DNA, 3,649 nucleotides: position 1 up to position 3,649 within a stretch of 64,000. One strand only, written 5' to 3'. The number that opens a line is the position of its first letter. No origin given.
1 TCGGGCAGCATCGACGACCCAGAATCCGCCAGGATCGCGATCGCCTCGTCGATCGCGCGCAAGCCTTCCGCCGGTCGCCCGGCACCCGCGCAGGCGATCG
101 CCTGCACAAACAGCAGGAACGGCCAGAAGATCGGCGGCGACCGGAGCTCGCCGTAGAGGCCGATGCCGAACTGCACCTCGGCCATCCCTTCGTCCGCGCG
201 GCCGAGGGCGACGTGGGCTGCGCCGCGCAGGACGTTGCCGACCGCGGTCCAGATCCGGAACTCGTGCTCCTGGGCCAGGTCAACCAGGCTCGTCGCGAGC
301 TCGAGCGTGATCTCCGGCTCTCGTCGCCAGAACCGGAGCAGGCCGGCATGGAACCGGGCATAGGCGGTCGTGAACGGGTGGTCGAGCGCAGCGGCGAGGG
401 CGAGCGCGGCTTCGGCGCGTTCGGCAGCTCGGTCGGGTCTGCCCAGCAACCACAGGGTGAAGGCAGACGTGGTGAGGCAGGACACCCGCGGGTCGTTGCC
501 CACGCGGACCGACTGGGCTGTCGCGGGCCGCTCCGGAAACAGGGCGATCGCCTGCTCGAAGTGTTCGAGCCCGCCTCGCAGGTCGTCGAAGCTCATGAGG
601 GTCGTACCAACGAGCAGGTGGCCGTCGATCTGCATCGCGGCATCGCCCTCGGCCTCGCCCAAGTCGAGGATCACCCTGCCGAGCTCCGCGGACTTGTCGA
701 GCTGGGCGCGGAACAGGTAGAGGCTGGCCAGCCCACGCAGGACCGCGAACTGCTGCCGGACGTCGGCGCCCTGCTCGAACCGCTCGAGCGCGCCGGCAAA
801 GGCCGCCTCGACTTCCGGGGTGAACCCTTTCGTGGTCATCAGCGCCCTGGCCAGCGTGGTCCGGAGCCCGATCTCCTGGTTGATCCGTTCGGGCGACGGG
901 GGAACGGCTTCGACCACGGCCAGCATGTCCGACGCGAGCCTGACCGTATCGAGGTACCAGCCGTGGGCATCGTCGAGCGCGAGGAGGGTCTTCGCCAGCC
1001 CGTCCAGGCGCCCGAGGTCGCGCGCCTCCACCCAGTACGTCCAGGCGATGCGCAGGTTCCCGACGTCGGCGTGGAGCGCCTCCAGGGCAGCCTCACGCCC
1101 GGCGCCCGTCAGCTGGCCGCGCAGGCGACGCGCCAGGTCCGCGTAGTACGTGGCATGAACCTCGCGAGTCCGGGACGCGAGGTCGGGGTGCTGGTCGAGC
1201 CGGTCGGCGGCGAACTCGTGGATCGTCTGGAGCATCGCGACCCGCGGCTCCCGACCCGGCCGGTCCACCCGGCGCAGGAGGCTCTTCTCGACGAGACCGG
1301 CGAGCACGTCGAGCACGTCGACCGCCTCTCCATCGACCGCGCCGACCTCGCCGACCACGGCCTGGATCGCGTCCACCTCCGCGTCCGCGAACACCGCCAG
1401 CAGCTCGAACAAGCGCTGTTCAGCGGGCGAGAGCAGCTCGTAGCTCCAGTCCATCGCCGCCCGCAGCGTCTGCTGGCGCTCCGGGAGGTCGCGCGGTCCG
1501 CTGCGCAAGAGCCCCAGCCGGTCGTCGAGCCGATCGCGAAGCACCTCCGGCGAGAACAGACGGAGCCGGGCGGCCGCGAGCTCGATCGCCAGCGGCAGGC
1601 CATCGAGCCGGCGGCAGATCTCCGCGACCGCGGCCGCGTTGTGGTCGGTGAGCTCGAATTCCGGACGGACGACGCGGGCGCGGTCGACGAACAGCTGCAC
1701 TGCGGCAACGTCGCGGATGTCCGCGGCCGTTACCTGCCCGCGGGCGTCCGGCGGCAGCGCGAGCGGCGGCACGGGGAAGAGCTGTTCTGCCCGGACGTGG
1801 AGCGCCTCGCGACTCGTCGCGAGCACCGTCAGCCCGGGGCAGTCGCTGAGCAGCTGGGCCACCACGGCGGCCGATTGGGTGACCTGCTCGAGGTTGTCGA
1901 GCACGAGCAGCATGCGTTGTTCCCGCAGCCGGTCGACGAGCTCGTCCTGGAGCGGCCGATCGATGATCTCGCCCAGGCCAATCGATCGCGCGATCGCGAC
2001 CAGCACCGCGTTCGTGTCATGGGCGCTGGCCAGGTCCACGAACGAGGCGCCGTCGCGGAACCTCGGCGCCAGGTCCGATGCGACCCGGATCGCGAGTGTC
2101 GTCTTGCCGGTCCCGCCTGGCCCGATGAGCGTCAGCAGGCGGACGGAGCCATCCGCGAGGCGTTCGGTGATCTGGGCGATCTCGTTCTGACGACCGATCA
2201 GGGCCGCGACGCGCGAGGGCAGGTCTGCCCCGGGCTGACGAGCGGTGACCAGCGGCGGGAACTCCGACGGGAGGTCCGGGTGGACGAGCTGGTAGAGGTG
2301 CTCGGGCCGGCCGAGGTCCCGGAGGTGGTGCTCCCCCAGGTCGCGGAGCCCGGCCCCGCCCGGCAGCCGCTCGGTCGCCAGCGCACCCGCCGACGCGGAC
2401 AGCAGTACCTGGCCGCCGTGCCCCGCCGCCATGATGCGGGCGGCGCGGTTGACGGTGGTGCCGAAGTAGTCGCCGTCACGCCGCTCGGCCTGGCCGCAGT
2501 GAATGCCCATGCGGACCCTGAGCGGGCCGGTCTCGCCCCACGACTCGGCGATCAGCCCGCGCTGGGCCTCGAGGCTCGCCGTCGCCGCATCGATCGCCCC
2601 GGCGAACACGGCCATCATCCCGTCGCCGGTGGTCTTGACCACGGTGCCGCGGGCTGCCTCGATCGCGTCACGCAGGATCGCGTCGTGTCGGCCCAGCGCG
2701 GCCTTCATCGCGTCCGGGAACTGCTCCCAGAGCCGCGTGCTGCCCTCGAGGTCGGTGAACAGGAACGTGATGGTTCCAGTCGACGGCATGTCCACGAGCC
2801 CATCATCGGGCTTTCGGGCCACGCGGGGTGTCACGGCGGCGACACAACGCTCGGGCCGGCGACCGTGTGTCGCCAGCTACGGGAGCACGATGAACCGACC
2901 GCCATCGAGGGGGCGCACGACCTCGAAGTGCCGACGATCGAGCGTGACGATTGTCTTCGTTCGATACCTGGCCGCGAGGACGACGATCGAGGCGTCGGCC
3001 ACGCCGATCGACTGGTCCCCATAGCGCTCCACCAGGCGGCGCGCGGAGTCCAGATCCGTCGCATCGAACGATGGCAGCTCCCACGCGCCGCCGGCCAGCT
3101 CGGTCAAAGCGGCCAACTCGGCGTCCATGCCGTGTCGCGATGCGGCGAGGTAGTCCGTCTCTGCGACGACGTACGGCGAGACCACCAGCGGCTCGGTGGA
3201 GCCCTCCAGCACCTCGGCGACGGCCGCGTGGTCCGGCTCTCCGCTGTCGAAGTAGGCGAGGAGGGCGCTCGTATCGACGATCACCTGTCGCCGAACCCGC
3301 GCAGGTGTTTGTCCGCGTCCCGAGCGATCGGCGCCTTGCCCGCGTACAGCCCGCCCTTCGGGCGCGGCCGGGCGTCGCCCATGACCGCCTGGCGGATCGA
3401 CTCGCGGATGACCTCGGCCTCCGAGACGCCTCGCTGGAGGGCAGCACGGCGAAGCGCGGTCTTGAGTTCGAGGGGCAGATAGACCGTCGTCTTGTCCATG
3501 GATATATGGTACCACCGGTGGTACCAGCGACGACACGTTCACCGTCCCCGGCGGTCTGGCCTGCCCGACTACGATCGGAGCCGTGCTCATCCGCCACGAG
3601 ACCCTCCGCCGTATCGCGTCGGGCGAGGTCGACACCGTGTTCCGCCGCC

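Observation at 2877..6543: Defence-type islet: VapBC + ASCH-wHTH + NERD + SRA-like/Mrr nuclease between a STAND cyclase and glnS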

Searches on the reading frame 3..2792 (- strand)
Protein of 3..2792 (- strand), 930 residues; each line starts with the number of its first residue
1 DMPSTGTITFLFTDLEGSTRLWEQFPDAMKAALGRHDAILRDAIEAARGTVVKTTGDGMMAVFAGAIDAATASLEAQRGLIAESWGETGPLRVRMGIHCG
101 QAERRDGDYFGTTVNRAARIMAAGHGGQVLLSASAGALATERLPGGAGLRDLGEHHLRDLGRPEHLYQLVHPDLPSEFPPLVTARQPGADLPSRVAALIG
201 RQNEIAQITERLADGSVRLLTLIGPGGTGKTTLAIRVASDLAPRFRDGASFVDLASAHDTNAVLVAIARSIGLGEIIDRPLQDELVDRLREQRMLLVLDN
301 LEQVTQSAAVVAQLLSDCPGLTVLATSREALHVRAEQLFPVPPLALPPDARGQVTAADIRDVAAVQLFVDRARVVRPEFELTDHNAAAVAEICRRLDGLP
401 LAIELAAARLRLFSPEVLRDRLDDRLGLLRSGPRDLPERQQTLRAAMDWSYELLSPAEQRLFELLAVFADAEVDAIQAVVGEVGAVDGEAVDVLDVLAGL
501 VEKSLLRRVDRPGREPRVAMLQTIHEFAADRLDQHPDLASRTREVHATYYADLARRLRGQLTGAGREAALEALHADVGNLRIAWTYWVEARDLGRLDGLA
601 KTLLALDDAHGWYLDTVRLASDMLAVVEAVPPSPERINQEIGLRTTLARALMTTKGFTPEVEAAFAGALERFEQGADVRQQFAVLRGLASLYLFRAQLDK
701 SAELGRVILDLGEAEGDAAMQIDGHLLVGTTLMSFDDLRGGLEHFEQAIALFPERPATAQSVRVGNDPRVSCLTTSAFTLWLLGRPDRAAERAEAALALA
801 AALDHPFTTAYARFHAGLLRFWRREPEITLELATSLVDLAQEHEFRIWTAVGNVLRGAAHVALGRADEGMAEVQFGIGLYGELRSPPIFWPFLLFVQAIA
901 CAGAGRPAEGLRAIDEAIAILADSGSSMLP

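Call 43: search_protein_families(library=pfam, proteins=[window:3-2792:-], max_evalue=0.001)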
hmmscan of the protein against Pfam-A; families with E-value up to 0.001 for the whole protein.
window:3-2792:- (930 aa): 7 families
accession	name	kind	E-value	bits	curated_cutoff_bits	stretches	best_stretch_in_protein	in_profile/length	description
PF00211.25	Guanylate_cyc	-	1.1e-13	51.6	21.9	1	3-140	4-156/183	Adenylate and Guanylate cyclase catalytic domain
PF00931.28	NB-ARC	-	3.7e-10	39.9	23.5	1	202-329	2-137/248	NB-ARC domain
PF13401.12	AAA_22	-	4.5e-07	30.7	27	1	218-314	6-104/130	AAA domain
PF25199.1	nSTAND_NTPase5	-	1e-06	29.1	34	1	208-330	32-135/145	Novel STAND NTPase 5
PF13191.12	AAA_16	-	3.2e-06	28.2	32.6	1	198-306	2-146/167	AAA ATPase domain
PF07719.23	TPR_2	-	3.2e-05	24.2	27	0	892-920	2-30/34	Tetratricopeptide repeat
PF05729.18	NACHT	-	0.0001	22.6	26.7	1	219-330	2-131/167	NACHT domain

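Call 53: search_protein_families(library=padloc, proteins=[window:3-2792:-], max_evalue=0.001)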
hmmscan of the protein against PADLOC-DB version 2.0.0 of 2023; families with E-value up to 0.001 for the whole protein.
window:3-2792:- (930 aa): 3 families
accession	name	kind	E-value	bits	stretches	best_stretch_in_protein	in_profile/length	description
PDLC02367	PycC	-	8.6e-06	23.3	1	9-72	45-109/226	-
PDLC00734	PycC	-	1.7e-05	22.1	1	8-115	190-315/374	Pycsar cyclase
PDLC00766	PycC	-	0.00065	17.2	0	9-73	45-110/232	Pycsar cyclase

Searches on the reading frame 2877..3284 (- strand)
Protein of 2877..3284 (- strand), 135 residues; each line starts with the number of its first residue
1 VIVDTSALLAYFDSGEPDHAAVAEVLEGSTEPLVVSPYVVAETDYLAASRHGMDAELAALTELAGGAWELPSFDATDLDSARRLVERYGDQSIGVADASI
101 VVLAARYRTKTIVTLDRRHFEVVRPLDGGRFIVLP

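Call 3: search_protein_families(library=pfam, proteins=[window:2877-3284:-], max_evalue=0.1)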
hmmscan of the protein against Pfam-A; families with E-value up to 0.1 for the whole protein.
window:2877-3284:- (135 aa): 2 families
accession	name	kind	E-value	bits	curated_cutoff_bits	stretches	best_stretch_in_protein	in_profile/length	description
PF01850.27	PIN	-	5e-19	69.5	23.6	1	1-121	1-116/120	PIN domain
PF13470.12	PIN_3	-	0.0037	18.5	27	1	2-118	3-115/115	PIN domain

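Call 4: search_protein_families(library=padloc, proteins=[window:2877-3284:-], max_evalue=0.1)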
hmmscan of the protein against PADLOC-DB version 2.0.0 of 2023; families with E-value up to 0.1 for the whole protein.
window:2877-3284:- (135 aa): 0 families

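Call 5: search_protein_families(library=ncbifam, proteins=[window:2877-3284:-], max_evalue=0.1)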
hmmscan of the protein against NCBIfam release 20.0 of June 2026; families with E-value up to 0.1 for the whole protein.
window:2877-3284:- (135 aa): 2 families
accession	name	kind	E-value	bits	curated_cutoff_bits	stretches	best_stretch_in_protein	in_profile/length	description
TIGR00028.1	Mtu_PIN_fam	subfamily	8.5e-06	26.1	73.6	0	78-121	89-130/143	TA system VapC family ribonuclease toxin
NF004110.0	PRK05599.1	equivalog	0.059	12.9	362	1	46-93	28-76/246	SDR family oxidoreductase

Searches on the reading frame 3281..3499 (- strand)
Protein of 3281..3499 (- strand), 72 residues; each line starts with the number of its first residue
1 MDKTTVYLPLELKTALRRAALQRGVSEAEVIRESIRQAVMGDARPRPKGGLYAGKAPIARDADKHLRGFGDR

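Call 3: search_protein_families(library=pfam, proteins=[window:3281-3499:-], max_evalue=0.1)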
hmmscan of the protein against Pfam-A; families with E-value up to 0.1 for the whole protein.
window:3281-3499:- (72 aa): 3 families
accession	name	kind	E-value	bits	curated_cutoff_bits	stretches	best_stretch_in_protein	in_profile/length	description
PF01402.27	RHH_1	-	7.6e-06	26.1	20.5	1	4-39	2-37/39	Ribbon-helix-helix protein, copG family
PF22513.2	FitA-like_RHH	-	0.05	14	27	1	8-39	8-39/39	Antitoxin FitA-like, ribbon-helix-helix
PF07878.17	RHH_5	-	0.051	13.8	26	1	4-29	4-29/43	CopG-like RHH_1 or ribbon-helix-helix domain, RHH_5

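Call 4: search_protein_families(library=padloc, proteins=[window:3281-3499:-], max_evalue=0.1)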
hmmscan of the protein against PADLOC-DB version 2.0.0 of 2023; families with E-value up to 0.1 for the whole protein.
window:3281-3499:- (72 aa): 0 families

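Call 5: search_protein_families(library=ncbifam, proteins=[window:3281-3499:-], max_evalue=0.1)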
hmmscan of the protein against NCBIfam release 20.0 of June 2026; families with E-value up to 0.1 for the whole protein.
window:3281-3499:- (72 aa): 0 families
